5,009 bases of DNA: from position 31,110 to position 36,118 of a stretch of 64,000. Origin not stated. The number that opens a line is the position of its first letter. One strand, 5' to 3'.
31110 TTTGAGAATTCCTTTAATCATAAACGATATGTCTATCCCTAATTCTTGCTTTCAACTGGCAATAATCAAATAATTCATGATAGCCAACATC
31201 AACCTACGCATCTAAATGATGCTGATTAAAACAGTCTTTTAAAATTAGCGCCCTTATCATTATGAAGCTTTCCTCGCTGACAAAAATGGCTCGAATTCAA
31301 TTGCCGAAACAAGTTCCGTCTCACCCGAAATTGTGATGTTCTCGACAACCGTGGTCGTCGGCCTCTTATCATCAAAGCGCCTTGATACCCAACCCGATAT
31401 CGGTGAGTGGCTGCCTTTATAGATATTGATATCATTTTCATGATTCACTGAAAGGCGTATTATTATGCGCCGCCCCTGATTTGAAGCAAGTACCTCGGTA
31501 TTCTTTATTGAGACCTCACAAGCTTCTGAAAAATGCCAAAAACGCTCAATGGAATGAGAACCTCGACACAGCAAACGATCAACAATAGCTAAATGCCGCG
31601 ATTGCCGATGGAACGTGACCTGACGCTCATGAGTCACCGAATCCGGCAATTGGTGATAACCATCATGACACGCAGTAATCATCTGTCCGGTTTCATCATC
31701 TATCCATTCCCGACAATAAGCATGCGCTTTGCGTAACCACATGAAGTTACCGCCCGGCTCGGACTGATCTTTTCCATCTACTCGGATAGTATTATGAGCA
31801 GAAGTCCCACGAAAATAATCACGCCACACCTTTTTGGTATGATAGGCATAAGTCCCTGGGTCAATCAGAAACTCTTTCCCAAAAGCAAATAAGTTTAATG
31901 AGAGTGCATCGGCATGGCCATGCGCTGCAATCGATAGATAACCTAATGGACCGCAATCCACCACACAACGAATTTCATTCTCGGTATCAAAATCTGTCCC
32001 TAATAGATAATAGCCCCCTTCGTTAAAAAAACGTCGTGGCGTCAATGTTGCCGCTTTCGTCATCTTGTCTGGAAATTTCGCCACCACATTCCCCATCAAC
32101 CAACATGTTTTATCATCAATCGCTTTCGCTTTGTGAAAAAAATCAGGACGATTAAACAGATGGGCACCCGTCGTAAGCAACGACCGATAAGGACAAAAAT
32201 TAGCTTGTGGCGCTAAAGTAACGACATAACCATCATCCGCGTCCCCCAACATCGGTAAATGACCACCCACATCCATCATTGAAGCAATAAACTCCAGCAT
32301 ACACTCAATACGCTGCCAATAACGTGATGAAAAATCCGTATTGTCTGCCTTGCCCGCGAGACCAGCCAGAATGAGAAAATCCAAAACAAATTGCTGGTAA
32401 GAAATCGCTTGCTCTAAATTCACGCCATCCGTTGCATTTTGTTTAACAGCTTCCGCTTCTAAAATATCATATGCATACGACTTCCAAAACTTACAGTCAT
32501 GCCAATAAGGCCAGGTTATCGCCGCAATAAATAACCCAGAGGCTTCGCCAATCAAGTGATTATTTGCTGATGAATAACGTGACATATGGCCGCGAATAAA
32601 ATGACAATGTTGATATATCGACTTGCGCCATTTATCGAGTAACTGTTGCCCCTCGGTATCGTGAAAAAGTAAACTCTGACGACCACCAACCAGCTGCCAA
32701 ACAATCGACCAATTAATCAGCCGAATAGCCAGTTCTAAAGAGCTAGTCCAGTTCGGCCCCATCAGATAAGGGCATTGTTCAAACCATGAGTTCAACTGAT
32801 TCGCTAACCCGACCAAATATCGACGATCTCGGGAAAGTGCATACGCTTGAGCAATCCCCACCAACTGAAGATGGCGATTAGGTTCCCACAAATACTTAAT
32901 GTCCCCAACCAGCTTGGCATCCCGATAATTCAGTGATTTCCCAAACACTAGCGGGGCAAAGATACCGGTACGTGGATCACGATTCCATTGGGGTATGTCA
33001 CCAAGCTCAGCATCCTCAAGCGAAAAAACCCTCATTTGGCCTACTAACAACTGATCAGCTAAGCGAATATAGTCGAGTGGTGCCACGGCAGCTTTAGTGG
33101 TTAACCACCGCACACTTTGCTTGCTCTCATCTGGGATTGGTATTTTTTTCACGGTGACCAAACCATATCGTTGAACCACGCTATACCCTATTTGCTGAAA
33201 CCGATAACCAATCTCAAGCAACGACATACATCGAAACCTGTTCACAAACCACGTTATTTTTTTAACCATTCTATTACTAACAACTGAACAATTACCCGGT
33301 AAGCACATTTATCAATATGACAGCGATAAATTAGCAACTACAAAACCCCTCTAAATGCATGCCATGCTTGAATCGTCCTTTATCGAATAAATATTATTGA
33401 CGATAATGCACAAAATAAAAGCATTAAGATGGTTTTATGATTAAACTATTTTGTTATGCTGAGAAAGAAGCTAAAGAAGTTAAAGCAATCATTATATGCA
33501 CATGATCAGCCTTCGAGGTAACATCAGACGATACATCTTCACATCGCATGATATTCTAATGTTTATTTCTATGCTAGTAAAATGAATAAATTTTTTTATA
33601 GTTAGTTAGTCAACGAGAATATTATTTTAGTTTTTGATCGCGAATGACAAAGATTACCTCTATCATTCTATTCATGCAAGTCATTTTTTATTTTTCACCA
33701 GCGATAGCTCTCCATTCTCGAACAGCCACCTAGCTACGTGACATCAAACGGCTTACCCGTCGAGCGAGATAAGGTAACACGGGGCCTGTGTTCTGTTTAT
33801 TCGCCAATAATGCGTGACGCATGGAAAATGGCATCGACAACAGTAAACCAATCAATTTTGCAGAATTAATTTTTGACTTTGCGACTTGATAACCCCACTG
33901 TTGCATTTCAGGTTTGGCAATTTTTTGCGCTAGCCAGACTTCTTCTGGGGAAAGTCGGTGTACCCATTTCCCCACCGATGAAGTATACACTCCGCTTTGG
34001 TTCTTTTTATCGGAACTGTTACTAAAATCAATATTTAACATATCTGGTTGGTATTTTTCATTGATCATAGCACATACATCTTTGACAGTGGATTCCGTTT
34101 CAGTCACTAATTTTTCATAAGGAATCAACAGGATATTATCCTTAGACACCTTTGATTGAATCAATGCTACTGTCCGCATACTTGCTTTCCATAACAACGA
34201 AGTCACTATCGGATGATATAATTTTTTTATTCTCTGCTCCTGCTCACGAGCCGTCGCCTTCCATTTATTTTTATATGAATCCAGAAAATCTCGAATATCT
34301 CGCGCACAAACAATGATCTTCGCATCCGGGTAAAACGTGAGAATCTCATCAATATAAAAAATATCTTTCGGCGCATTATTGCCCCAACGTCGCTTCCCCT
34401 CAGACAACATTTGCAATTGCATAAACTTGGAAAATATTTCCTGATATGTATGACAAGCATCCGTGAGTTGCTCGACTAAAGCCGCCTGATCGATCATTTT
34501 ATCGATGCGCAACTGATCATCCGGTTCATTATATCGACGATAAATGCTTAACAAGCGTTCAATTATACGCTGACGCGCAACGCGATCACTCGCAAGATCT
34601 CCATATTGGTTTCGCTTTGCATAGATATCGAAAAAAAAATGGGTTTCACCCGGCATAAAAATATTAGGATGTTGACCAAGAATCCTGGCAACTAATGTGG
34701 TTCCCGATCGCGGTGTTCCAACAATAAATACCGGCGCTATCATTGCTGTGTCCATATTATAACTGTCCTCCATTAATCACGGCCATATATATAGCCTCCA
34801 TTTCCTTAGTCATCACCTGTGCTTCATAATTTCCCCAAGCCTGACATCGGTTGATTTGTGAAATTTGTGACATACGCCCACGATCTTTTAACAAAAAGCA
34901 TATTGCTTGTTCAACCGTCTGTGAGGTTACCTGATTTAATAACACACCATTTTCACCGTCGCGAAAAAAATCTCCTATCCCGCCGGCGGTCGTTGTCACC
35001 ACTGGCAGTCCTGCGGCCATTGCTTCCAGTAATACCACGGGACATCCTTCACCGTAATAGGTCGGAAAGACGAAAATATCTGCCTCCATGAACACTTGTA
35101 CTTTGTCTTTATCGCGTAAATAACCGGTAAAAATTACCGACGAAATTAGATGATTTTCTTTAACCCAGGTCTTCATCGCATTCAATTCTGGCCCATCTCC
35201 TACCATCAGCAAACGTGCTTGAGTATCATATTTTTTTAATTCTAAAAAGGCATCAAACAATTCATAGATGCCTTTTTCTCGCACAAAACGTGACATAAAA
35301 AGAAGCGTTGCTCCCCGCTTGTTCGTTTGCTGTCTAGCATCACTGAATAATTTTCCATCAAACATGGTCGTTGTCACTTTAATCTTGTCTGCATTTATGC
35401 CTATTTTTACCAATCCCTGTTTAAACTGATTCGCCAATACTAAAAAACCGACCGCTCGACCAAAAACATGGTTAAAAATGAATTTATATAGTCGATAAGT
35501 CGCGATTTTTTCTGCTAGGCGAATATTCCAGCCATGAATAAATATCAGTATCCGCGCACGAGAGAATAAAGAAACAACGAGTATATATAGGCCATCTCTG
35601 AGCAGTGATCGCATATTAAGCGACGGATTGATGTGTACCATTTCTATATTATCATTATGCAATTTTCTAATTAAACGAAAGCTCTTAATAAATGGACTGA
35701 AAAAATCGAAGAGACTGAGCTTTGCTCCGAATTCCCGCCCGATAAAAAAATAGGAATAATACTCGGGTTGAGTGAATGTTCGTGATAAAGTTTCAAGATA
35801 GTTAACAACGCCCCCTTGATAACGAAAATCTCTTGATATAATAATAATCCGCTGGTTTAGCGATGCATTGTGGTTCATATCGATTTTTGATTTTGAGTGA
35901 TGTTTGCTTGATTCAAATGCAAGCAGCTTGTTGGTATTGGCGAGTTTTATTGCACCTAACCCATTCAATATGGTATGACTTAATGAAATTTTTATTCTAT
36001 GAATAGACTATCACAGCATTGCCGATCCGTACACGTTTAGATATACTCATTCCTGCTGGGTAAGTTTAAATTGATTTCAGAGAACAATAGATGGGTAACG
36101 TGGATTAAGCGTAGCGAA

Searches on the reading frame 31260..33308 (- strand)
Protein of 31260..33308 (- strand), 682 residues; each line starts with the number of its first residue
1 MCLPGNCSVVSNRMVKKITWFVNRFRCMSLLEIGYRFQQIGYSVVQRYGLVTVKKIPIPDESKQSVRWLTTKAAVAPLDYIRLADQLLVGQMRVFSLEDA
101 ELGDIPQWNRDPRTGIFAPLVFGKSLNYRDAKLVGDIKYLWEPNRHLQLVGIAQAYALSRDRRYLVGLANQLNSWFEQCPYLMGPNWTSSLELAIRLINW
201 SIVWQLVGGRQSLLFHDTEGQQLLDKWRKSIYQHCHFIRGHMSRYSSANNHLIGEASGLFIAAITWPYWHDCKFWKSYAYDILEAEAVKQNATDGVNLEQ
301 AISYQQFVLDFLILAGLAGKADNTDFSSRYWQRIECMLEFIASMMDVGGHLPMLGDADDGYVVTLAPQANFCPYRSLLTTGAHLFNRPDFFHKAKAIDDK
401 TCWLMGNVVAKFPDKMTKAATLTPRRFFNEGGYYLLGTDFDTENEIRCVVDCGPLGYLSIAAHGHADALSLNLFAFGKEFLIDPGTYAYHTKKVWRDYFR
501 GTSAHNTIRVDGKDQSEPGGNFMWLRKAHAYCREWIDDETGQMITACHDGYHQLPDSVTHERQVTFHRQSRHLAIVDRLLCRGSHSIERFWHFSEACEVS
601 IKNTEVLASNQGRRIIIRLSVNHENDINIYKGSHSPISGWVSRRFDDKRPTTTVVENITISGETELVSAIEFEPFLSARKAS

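Call 57: search_protein_families(library=pfam, proteins=[window:31260-33308:-], max_evalue=0.00001)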
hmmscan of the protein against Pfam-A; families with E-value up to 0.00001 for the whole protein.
window:31260-33308:- (682 aa): 2 families
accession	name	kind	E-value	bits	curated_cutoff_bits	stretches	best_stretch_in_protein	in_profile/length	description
PF07940.18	Hepar_II_III_C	-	1.3e-46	159.5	24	1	422-663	3-226/237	Heparinase II/III-like, C-terminal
PF16889.11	Hepar_II_III_N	-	3.6e-22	79.6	22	1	135-359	93-315/340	Heparinase II/III N-terminus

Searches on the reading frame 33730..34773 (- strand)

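Call 57: search_protein_families(library=pfam, proteins=[window:33730-34773:-], max_evalue=0.00001)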
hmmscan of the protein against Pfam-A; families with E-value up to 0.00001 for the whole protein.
window:33730-34773:- (347 aa): 3 families
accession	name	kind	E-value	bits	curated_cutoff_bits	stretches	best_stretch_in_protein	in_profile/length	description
PF13469.12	Sulfotransfer_3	-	1.9e-34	120.2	27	1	14-242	1-215/216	Sulfotransferase family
PF00685.33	Sulfotransfer_1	-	2.8e-15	56.8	22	1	15-294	4-255/255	Sulfotransferase domain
PF17784.7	Sulfotransfer_4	-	8.7e-07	29.4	22.8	1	138-199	78-140/215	Sulfotransferase domain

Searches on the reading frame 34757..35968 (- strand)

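Call 57: search_protein_families(library=pfam, proteins=[window:34757-35968:-], max_evalue=0.00001)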
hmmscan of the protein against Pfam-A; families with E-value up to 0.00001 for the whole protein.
window:34757-35968:- (403 aa): 4 families
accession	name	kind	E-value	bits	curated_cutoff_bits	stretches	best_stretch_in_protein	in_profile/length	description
PF00534.26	Glycos_transf_1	-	2e-36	125.6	26.4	1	212-371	8-167/172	Glycosyl transferases group 1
PF13692.12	Glyco_trans_1_4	-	1e-32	113.8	27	1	221-362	3-142/142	Glycosyl transferases group 1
PF13524.12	Glyco_trans_1_2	-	8.7e-07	29.4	25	1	250-382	14-134/144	Glycosyl transferase-like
PF20706.3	GT4-conflict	-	1.9e-06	27.6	26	1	199-341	177-326/385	Family 4 Glycosyltransferase in conflict systems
